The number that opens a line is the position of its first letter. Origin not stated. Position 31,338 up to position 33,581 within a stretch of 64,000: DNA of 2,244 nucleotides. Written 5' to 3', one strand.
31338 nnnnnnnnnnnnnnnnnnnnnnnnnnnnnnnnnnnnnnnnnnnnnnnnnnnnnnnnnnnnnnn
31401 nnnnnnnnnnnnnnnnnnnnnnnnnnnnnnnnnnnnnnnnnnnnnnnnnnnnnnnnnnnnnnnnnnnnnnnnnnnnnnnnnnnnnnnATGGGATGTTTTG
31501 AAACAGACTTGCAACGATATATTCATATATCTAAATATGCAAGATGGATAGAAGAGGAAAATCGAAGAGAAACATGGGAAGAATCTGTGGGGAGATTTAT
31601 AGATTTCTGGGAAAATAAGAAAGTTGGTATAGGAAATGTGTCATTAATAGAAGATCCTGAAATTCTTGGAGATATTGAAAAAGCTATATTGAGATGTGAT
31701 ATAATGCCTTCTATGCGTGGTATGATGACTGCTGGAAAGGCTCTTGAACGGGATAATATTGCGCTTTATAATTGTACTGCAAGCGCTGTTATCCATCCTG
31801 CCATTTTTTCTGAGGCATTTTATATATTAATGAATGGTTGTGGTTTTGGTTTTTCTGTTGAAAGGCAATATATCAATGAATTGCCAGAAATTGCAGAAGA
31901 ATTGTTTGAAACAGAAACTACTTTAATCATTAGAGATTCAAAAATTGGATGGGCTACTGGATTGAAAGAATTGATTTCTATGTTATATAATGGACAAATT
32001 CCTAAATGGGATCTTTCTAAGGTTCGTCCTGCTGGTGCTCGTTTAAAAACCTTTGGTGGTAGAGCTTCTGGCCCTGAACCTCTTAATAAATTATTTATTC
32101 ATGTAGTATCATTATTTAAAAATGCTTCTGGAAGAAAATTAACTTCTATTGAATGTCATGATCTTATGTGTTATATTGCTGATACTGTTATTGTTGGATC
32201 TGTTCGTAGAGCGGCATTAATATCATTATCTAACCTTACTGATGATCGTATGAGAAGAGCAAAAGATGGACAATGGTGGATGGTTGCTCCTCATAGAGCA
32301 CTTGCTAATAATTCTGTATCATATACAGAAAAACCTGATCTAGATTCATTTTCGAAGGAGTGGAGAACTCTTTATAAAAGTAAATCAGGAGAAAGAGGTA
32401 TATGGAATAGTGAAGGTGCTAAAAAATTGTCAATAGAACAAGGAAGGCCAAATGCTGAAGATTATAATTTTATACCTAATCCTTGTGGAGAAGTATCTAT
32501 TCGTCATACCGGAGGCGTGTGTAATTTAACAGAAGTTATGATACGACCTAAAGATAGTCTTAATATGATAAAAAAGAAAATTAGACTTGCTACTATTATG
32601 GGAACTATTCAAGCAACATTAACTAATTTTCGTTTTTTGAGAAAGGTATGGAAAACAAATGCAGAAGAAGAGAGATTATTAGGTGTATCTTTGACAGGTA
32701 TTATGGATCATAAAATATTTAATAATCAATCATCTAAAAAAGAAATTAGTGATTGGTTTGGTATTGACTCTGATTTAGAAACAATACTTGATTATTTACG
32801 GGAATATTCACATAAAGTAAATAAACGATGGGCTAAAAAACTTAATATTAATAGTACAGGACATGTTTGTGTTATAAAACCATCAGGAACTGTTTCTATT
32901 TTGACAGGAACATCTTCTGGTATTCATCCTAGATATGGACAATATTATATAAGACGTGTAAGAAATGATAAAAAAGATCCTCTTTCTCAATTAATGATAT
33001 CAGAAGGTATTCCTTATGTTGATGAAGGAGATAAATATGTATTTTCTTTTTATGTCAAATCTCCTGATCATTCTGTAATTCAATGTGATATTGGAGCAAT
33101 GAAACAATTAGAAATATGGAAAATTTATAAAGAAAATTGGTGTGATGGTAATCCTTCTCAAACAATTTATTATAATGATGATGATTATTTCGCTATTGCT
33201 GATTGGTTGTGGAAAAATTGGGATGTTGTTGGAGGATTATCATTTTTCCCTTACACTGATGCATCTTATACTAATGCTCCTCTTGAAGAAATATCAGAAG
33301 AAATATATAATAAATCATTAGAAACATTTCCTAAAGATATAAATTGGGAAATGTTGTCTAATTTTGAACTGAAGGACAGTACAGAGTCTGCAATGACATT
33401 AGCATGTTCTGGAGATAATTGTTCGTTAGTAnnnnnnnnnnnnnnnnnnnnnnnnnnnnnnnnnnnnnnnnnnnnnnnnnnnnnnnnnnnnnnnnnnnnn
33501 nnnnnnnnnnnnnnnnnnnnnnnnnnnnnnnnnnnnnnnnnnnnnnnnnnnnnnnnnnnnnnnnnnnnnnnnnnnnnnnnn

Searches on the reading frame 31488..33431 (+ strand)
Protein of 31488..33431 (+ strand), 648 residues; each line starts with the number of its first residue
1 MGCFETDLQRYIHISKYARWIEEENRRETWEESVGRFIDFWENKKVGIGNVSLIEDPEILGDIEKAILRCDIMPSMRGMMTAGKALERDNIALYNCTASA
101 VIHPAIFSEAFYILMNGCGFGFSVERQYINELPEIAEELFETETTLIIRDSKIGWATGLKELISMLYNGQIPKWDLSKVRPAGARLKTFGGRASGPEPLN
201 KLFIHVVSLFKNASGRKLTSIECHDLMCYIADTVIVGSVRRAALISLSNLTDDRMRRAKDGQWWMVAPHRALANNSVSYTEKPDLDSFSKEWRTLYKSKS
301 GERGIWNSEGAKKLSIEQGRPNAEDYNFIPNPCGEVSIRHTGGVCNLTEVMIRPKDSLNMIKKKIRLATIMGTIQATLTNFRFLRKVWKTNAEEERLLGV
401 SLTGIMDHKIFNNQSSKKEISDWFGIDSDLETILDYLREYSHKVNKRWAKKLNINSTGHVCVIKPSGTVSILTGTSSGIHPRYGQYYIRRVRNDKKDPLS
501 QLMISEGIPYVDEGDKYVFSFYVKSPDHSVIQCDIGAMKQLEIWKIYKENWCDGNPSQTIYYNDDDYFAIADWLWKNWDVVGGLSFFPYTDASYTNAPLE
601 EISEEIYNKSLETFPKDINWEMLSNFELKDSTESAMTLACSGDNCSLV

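Call 12: search_protein_families(library=phrogs, proteins=[window:31488-33431:+], max_evalue=0.001)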
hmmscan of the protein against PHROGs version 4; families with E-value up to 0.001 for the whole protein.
window:31488-33431:+ (648 aa): 1 family
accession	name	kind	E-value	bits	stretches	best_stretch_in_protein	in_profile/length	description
phrog_367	-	DNA, RNA and nucleotide metabolism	1.6e-152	510.2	1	8-646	34-695/701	ribonucleotide reductase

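Call 20: search_dna_similar(query=window:31488-33431:+, collection=phages, mode=protein, max_rows=20)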
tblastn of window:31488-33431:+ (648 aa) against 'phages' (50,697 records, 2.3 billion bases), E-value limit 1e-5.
Records with a match: 1222; places in all: 1222; records where one place covers at least 80% of the query: 338.
Best place of each record, by identity: <60% 1222.
By first word of the organism name: Mycobacterium 709; Streptomyces 299; Rhodococcus 47; Gordonia 28; Roseobacter 24; Pseudomonas 15; Thermus 13; Synechococcus 11; Nodularia 9; Sinorhizobium 8; and 25 more.
By host as written in the record: Mycobacterium smegmatis mc2 155 524; Mycobacterium smegmatis mc#155 96; Streptomyces griseus ATCC 10137 82; Streptomyces lividans JI 1326 58; - 37; Rhodococcus erythropolis RIA 643 37; Mycobacterium smegmatis mc2155 30; Gordonia terrae 3612 24; and 112 more.
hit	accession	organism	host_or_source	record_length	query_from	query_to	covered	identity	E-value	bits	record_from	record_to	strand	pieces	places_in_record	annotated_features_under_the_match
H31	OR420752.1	Roseobacter phage CRP-403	Paracoccaceae bacterium strain FZCC0037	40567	4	648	100%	51.2%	0e+0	616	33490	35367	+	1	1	ribonucleotide reductase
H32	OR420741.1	Roseobacter phage CRP-118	Paracoccaceae bacterium strain FZCC0023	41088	4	648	98%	51.6%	2e-99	612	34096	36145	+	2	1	ribonucleotide reductase (x2)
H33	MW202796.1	Caudoviricetes sp.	Manatee Spring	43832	6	648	99%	50.9%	0e+0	613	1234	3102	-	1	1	rnr iI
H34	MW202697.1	Caudoviricetes sp.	Manatee Spring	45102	6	647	99%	50.2%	0e+0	575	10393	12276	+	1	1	rnr iI | hypothetical protein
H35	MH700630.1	Sinorhizobium phage phiM6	Sinorhizobium meliloti 1021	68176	4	648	100%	49.8%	0e+0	590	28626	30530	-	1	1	nrdJ: B12-dependent ribonucleotide reductase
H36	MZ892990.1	Roseobacter phage CRP-345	Rhodobacteraceae bacterium FZCC0042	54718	6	648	99%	49.5%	0e+0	613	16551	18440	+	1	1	putative ribonucleoside-diphosphate reductase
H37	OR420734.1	Roseobacter phage CRP-804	Paracoccaceae bacterium strain FZCC0196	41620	4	648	100%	49.2%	0e+0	593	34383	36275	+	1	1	hypothetical protein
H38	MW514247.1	Roseobacter phage CRP-13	Rhodobacteraceae bacterium FZCC0023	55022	6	648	99%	49.1%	0e+0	615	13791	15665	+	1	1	adenosylcobalamin-dependent ribonucleoside-triphosphate reductase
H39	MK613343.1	Roseobacter phage CRP-1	Rhodobacteraceae bacterium FZCC0023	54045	6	648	99%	48.7%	0e+0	577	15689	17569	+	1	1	adenosylcobalamin-dependent ribonucleoside-triphosphate reductase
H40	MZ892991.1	Roseobacter phage CRP-603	Rhodobacteraceae bacterium FZCC0012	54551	6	648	99%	48.5%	0e+0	603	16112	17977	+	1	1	putative ribonucleoside-diphosphate reductase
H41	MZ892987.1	Roseobacter phage CRP-207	Rhodobacteraceae bacterium FZCC0040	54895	6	648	99%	48.5%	0e+0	610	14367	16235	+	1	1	putative ribonucleoside-diphosphate reductase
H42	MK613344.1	Roseobacter phage CRP-2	Rhodobacteraceae bacterium FZCC0023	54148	6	648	99%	48.5%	0e+0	605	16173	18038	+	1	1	adenosylcobalamin-dependent ribonucleoside-triphosphate reductase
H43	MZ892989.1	Roseobacter phage CRP-235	Rhodobacteraceae bacterium FZCC0040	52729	6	648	99%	48.5%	1e-179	571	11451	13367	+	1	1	putative ribonucleoside-diphosphate reductase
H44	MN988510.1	Rhizobium phage RHph_I3_11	Rhizobium phaseoli I3_11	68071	4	648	100%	48.2%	2e-176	562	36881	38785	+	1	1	adenosylcobalamin-dependent ribonucleoside-triphosphate reductase ... | hypothetical protein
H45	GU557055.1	Puniceispirillum phage HMO-2011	Candidatus Puniceispirillum marinum ...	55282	6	648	99%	48.1%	6e-180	572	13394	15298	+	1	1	adenosylcobalamin-dependent ribonucleoside-triphosphate reductase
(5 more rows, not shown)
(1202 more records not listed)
